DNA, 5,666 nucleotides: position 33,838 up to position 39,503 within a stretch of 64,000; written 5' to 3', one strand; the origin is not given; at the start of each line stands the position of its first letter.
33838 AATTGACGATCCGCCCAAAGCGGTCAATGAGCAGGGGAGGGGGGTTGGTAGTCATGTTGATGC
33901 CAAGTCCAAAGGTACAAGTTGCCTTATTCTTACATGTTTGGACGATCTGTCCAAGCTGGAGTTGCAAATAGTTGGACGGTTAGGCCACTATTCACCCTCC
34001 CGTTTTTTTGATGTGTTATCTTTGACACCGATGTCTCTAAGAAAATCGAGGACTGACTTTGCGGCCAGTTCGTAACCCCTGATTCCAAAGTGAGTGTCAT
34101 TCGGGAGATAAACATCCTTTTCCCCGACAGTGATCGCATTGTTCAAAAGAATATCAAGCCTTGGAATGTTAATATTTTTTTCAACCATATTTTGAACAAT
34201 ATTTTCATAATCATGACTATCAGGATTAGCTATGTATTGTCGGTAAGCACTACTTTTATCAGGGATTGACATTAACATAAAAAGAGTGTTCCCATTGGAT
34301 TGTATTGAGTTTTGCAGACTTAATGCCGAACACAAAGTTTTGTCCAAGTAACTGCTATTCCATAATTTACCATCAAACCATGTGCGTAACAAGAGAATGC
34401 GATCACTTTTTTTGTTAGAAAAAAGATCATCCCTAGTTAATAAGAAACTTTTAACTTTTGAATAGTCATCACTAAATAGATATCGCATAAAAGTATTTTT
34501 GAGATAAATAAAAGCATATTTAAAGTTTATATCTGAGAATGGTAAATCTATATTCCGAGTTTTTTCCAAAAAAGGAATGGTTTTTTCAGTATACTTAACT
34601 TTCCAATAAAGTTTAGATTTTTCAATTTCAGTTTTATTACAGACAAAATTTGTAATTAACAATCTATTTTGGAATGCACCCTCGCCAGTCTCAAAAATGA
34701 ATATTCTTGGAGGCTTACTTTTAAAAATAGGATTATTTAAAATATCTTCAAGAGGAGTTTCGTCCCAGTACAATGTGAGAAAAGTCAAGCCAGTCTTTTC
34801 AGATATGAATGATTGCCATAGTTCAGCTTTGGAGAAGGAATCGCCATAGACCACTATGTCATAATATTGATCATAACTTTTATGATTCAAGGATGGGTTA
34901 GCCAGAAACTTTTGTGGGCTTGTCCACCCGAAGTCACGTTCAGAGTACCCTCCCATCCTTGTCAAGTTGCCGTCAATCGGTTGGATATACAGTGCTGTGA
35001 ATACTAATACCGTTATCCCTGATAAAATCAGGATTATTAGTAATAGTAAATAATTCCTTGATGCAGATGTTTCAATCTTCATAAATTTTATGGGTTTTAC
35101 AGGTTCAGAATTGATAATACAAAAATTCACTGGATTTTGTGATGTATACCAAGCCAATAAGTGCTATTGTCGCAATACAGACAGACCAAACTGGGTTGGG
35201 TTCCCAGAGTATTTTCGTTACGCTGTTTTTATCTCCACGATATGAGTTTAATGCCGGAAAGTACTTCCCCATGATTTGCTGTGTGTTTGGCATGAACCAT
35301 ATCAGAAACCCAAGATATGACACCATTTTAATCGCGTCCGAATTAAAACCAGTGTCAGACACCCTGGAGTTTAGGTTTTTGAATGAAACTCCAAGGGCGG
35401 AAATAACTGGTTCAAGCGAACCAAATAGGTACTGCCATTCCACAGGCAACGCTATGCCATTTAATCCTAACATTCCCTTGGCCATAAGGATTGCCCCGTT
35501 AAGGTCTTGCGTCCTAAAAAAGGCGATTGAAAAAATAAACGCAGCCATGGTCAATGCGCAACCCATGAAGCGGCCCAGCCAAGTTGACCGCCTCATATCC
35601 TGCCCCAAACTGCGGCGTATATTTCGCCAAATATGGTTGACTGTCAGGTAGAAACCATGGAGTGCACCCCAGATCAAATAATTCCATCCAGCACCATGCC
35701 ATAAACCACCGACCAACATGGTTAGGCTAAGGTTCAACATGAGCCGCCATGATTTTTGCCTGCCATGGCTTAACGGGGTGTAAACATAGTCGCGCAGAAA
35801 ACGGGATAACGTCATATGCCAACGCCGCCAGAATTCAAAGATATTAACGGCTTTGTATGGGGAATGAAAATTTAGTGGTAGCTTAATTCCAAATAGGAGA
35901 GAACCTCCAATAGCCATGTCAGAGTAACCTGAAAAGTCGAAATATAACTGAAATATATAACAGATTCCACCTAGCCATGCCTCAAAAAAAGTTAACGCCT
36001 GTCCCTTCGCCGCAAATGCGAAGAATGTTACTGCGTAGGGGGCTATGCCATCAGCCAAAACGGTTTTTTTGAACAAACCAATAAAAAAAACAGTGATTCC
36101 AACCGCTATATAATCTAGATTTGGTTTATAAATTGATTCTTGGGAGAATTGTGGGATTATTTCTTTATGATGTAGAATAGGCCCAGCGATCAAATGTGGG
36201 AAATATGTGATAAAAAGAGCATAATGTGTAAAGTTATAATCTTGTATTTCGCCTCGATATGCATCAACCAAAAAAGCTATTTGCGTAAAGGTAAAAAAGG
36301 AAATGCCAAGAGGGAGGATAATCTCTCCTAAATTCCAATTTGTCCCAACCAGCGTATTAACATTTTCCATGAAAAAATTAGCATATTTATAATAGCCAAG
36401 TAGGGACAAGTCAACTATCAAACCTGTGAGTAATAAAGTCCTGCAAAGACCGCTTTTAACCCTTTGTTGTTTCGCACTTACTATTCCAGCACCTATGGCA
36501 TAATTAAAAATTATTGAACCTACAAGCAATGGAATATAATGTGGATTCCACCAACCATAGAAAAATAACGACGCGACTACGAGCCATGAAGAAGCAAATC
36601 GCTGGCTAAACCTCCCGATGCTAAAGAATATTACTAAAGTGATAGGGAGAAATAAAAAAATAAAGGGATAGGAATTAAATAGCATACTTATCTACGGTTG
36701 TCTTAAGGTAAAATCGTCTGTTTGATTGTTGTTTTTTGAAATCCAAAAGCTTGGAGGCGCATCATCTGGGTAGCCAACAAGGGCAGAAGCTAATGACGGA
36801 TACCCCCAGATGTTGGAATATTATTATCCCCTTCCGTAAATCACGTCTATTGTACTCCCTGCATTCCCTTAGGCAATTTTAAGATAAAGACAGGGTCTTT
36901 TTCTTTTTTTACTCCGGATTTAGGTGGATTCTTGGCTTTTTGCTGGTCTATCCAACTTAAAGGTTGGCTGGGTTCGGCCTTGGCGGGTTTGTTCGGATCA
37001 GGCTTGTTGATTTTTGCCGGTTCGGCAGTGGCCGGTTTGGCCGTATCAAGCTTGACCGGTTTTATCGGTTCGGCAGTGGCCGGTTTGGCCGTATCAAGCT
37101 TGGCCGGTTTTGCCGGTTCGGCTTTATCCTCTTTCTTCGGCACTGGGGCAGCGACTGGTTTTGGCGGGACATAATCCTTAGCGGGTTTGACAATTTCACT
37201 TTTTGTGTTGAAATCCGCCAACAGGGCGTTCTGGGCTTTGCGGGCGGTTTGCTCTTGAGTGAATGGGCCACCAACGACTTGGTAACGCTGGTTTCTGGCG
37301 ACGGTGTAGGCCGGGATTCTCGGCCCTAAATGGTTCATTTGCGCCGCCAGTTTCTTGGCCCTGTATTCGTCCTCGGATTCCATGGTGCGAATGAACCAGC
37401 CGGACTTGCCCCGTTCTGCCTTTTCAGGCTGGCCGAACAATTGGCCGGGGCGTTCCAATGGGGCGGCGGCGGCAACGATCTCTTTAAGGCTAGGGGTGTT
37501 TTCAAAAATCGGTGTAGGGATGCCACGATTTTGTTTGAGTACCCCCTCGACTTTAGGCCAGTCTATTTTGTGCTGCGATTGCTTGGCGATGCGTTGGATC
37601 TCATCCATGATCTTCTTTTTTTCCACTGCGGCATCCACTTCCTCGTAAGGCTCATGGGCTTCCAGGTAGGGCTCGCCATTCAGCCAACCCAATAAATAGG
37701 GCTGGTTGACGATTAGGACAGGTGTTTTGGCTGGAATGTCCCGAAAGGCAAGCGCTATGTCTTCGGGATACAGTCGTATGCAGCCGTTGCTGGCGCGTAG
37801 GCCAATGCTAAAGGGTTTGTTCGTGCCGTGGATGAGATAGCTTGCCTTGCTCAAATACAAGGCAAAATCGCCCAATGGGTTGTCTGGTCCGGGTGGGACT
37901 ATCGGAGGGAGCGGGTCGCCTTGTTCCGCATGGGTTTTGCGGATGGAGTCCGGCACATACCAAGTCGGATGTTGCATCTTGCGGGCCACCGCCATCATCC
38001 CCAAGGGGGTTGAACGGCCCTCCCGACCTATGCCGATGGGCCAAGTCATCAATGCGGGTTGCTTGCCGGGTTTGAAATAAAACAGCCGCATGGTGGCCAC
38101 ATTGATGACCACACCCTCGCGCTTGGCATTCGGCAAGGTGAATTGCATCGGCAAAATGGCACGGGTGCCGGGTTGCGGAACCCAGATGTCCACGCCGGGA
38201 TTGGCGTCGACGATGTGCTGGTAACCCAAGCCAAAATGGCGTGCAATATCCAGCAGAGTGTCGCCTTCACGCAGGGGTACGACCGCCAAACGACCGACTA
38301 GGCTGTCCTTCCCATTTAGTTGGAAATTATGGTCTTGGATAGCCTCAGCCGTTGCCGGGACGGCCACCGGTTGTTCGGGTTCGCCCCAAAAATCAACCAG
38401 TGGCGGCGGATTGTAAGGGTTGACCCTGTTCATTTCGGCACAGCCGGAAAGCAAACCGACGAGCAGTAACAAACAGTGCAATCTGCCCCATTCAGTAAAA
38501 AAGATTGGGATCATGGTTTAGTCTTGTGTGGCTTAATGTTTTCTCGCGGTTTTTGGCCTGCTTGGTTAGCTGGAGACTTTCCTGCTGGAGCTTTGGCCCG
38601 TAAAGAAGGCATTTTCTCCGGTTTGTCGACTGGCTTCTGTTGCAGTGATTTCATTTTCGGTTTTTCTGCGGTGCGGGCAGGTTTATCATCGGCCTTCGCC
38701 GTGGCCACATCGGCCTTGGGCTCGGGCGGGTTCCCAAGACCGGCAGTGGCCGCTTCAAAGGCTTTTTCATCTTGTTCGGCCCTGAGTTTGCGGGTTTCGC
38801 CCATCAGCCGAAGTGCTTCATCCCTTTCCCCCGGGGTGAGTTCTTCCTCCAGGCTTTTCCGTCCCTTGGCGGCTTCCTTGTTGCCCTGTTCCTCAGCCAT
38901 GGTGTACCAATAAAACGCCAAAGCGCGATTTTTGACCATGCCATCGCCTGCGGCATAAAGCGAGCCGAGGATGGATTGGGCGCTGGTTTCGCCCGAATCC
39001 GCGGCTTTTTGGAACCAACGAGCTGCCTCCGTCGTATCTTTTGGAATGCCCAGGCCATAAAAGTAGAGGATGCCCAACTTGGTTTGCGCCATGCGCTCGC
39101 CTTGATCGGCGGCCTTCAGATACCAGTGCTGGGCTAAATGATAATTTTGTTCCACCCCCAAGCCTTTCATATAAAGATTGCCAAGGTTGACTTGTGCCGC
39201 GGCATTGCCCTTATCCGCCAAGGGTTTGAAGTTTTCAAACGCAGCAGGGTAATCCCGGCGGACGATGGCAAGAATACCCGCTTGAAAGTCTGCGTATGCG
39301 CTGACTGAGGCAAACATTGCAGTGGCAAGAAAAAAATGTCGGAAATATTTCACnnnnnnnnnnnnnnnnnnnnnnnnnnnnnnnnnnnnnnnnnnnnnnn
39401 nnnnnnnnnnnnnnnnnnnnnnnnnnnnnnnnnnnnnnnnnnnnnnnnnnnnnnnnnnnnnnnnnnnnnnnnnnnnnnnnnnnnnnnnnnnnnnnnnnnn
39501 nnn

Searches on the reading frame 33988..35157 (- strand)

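Call 3: search_protein_families(library=pfam, proteins=[window:33988-35157:-], max_evalue=0.01)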
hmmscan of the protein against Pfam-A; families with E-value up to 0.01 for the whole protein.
window:33988-35157:- (389 aa): 1 family
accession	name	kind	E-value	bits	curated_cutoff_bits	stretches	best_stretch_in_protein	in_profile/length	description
PF16822.11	ALGX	-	6.4e-07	29.7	26.5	1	280-376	34-133/268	SGNH hydrolase-like domain, acetyltransferase AlgX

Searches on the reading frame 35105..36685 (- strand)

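Call 61: search_protein_families(library=pfam, proteins=[window:35105-36685:-], max_evalue=0.0001)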
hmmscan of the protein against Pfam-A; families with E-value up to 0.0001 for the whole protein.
window:35105-36685:- (526 aa): 1 family
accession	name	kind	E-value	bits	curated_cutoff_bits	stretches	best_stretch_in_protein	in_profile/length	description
PF03062.24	MBOAT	-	1.5e-36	126.8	27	1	134-384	63-330/337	MBOAT, membrane-bound O-acyltransferase family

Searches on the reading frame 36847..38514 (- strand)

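Call 61: search_protein_families(library=pfam, proteins=[window:36847-38514:-], max_evalue=0.0001)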
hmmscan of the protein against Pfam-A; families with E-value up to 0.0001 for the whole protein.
window:36847-38514:- (555 aa): 2 families
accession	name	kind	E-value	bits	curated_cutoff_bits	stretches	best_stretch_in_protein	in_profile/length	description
PF03734.19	YkuD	-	6.7e-18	66.1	23.4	1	135-268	4-146/146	L,D-transpeptidase catalytic domain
PF05036.18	SPOR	-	3.4e-06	27.7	21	1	370-431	2-64/76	SPOR domain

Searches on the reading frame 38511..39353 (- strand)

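Call 61: search_protein_families(library=pfam, proteins=[window:38511-39353:-], max_evalue=0.0001)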
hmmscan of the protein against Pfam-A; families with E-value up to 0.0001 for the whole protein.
window:38511-39353:- (280 aa): 1 family
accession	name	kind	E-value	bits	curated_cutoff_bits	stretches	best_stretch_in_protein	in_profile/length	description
PF08238.18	Sel1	-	7.5e-33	112.2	30.7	3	88-121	2-35/36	Sel1 repeat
